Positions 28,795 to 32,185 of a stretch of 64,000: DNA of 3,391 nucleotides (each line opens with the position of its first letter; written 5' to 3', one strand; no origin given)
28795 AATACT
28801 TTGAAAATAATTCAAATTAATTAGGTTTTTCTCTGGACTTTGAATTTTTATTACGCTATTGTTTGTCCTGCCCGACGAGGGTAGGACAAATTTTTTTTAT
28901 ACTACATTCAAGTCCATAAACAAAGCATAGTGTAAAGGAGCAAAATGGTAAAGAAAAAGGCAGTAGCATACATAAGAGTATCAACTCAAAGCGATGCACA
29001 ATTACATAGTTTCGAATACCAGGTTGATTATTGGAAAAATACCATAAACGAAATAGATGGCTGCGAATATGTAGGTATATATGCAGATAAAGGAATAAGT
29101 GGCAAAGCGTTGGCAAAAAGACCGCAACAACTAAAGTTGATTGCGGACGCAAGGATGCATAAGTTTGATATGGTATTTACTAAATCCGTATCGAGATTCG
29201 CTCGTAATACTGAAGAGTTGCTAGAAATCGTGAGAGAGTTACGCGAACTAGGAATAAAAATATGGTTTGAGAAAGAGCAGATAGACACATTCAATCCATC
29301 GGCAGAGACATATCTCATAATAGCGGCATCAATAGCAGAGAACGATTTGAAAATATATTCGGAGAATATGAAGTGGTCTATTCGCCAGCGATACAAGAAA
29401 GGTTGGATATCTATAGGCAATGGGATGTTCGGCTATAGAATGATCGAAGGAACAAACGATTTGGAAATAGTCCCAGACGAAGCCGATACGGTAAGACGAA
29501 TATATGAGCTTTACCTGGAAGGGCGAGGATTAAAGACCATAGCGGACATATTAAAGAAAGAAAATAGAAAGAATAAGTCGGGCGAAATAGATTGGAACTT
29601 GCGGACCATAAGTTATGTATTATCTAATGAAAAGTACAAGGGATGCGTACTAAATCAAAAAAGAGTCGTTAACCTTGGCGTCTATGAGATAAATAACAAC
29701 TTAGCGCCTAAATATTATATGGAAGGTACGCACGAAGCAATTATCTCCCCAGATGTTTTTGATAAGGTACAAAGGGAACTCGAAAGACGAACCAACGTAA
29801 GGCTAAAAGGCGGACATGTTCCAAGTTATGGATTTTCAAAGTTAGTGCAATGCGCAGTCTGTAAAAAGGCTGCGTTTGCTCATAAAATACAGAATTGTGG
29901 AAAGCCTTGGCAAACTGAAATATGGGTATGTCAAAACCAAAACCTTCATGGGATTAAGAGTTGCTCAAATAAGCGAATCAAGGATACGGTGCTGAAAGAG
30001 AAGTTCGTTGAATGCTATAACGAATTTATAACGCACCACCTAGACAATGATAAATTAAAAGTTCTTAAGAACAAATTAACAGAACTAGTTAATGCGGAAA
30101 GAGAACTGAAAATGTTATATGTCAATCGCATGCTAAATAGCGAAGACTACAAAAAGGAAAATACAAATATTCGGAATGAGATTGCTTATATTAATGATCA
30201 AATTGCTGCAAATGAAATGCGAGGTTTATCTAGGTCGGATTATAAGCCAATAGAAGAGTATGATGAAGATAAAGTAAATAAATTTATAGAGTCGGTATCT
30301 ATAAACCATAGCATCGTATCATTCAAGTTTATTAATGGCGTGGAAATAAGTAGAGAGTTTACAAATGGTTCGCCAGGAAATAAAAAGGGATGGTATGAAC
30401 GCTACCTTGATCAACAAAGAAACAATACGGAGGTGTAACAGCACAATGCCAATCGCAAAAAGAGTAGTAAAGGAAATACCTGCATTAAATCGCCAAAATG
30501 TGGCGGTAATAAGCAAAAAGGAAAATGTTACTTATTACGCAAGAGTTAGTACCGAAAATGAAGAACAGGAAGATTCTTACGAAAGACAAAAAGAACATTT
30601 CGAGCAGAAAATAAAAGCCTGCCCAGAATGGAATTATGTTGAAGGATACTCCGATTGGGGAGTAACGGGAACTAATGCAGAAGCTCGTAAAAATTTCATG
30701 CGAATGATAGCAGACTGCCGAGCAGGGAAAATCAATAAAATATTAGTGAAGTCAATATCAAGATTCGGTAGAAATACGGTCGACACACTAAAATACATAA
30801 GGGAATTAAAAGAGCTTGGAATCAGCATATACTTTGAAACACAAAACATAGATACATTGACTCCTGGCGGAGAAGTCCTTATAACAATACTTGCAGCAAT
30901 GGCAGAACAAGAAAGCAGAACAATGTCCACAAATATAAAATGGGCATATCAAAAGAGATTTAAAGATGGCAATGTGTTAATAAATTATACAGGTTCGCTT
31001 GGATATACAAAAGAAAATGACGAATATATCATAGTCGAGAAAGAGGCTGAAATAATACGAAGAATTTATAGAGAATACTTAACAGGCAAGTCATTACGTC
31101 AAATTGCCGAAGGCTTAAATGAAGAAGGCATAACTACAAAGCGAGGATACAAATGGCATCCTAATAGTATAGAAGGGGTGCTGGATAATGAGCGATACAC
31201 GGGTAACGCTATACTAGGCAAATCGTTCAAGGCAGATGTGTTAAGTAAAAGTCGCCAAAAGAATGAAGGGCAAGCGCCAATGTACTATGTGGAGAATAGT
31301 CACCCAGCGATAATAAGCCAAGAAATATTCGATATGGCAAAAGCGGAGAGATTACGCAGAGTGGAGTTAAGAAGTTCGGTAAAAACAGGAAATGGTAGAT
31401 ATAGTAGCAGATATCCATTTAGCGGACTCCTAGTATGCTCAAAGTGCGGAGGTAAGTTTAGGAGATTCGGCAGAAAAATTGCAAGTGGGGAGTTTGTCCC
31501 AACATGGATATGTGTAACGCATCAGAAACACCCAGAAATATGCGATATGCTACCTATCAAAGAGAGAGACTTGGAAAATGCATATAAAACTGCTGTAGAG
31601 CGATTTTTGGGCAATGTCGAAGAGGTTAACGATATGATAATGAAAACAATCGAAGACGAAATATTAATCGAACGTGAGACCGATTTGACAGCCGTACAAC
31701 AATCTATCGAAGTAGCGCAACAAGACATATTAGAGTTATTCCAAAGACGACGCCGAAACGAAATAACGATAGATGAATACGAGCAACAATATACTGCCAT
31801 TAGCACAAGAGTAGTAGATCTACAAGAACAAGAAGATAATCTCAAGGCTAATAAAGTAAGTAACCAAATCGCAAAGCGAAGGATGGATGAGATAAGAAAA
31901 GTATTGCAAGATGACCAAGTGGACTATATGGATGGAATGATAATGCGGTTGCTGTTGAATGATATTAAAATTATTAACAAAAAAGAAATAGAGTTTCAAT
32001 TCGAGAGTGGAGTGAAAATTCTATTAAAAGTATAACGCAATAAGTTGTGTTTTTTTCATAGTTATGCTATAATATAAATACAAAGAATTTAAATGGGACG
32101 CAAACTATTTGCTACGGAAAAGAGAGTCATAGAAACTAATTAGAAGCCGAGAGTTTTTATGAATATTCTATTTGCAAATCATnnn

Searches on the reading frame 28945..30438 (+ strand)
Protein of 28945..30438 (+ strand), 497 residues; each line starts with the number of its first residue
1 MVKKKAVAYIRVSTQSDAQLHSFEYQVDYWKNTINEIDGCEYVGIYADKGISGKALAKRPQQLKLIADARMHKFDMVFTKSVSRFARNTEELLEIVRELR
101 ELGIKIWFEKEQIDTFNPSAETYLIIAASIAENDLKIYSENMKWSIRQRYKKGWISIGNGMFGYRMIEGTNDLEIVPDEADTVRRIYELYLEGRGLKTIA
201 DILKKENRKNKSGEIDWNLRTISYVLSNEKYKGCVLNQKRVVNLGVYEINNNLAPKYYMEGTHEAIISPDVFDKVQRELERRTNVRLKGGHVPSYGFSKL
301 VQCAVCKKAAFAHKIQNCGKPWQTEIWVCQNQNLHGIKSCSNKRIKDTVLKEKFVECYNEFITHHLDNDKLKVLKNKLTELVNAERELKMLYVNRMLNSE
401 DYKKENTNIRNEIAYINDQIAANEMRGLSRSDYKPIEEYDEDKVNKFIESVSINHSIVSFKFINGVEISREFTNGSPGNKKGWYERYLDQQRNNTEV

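Call 103: search_protein_families(library=pfam, proteins=[window:28945-30438:+], max_evalue=0.0001)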
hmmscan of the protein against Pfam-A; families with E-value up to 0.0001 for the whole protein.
window:28945-30438:+ (497 aa): 3 families
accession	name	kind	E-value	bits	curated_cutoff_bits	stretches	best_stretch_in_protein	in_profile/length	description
PF00239.26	Resolvase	-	1.7e-28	100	23.3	1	6-153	1-143/145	Resolvase, N terminal domain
PF07508.19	Recombinase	-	4.4e-22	78.7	21.1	1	177-282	1-102/102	Recombinase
PF13408.12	Zn_ribbon_recom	-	1.2e-05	26.1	25.3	1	297-356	2-55/58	Recombinase zinc beta ribbon domain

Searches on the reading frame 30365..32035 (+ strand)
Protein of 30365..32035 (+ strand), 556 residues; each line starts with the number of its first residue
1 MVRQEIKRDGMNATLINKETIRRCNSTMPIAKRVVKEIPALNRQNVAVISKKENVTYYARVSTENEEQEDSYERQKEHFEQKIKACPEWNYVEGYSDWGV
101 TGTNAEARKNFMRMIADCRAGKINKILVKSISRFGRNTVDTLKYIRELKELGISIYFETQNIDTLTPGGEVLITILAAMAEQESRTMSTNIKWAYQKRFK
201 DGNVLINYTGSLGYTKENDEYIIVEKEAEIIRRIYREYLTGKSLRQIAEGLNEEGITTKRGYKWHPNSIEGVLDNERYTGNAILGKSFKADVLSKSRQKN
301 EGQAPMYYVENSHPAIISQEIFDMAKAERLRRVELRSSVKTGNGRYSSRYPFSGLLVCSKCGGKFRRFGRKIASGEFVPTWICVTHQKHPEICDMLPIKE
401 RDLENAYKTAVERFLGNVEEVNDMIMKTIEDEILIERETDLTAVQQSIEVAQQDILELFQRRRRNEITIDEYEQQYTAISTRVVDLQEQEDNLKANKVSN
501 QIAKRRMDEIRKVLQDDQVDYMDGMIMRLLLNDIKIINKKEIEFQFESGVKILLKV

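Call 103: search_protein_families(library=pfam, proteins=[window:30365-32035:+], max_evalue=0.0001)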
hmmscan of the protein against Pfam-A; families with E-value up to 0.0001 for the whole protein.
window:30365-32035:+ (556 aa): 3 families
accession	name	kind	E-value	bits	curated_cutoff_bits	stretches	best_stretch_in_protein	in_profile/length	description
PF00239.26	Resolvase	-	1.4e-34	119.7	23.3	1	57-203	3-144/145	Resolvase, N terminal domain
PF07508.19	Recombinase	-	1.4e-26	93.2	21.1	1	225-331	1-101/102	Recombinase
PF13408.12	Zn_ribbon_recom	-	9.7e-10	39.1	25.3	1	351-410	1-56/58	Recombinase zinc beta ribbon domain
